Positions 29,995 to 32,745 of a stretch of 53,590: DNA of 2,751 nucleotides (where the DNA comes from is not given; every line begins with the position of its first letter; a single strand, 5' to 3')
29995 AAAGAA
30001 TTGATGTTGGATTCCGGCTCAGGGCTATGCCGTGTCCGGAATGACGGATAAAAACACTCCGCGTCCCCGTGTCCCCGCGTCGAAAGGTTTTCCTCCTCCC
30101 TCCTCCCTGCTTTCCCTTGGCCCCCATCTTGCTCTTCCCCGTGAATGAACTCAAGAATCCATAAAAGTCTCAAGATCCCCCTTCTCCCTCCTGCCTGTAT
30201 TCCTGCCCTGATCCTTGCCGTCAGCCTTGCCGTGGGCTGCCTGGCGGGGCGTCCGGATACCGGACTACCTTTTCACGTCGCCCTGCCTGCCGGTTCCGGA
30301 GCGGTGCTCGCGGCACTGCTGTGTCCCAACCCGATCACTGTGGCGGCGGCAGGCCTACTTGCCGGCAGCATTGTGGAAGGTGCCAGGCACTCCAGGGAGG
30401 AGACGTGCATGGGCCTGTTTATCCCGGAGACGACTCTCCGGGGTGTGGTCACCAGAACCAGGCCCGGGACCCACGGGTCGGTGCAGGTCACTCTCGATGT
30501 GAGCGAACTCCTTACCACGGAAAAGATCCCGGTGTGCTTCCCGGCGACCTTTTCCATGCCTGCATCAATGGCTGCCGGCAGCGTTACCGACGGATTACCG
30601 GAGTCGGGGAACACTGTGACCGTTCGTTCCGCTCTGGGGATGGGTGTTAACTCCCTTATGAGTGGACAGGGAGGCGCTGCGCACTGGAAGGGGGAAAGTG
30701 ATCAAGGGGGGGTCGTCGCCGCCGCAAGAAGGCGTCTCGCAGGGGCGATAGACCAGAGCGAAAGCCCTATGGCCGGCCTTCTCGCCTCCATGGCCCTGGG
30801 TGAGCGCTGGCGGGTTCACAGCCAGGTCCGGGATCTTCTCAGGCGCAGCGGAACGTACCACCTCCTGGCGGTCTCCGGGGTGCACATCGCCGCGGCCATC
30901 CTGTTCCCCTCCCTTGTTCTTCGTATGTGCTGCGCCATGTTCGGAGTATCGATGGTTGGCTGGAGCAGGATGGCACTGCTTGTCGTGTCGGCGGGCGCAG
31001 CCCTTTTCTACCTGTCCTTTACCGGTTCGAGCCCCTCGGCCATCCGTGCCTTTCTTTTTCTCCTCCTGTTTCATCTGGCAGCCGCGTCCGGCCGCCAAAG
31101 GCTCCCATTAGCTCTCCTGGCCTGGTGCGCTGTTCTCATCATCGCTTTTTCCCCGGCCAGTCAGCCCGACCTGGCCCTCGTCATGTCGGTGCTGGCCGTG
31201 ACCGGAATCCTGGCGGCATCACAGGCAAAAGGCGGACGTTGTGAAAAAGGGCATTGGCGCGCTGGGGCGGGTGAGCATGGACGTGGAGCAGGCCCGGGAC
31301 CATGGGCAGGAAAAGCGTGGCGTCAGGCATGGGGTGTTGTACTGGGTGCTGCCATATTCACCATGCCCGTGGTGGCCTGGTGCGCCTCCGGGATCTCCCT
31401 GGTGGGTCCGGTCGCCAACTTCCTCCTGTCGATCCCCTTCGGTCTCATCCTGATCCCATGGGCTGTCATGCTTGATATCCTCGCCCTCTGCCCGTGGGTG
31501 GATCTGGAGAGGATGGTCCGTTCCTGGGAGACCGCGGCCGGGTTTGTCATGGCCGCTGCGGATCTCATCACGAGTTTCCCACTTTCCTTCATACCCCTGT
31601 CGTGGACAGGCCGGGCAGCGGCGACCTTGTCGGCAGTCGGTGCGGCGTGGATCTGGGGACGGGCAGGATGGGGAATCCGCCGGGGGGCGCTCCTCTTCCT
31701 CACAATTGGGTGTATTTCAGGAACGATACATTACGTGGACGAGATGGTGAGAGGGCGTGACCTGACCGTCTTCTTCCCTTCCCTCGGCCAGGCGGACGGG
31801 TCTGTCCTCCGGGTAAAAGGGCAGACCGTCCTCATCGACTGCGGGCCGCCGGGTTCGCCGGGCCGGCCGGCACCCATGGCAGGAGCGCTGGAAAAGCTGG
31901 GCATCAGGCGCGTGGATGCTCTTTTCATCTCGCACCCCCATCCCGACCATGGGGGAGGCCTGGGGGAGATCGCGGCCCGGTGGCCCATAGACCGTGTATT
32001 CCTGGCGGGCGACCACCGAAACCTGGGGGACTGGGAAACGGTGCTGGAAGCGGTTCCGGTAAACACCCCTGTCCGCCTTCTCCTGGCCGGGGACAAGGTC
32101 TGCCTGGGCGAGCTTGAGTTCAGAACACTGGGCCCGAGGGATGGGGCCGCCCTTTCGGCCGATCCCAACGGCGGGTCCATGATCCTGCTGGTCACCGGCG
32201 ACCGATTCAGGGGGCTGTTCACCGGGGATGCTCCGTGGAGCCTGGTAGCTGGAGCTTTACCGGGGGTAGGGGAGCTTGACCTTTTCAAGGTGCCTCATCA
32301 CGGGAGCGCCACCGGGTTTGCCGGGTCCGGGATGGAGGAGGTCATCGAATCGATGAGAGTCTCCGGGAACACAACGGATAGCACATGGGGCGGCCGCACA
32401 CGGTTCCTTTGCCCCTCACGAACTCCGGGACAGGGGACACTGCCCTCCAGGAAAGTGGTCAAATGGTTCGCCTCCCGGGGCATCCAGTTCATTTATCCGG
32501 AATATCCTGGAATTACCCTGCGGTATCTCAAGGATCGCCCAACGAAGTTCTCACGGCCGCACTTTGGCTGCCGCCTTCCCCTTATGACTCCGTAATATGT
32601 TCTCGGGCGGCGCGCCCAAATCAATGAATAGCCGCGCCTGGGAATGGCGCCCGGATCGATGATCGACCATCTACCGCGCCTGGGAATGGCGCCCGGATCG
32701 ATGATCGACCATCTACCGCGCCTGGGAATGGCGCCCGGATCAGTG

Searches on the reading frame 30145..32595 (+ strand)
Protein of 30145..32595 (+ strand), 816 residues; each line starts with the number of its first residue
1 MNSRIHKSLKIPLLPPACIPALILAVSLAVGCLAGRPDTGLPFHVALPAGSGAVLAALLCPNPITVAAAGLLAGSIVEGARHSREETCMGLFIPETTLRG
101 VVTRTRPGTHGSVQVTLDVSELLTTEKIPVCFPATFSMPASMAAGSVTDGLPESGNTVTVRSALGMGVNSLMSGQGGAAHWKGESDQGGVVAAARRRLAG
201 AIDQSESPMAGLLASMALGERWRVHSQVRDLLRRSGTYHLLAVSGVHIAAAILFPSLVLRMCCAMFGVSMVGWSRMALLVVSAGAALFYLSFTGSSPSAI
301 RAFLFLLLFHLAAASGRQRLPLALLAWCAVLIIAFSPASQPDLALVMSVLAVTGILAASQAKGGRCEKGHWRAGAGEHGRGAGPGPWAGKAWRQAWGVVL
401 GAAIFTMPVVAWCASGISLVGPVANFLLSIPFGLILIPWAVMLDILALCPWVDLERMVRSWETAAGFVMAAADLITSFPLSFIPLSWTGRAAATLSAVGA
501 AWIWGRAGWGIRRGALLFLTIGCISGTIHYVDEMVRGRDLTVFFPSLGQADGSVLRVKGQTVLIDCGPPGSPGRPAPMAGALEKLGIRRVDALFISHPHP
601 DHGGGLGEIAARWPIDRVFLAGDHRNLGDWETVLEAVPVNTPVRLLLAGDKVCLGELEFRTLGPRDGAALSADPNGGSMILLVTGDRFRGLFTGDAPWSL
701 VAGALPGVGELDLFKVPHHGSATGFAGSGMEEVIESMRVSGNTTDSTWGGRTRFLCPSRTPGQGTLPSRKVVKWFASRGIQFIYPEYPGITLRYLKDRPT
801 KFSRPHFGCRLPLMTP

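Call 15: search_protein_families(library=pfam, proteins=[window:30145-32595:+], max_evalue=0.00001)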
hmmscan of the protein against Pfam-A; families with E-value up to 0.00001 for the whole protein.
window:30145-32595:+ (816 aa): 2 families
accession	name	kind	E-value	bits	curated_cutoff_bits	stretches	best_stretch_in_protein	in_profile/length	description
PF03772.21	Competence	-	7.1e-37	127.7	23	1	216-504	1-264/270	Competence protein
PF00753.33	Lactamase_B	-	1.6e-16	61.3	22.7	1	552-724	8-176/196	Metallo-beta-lactamase superfamily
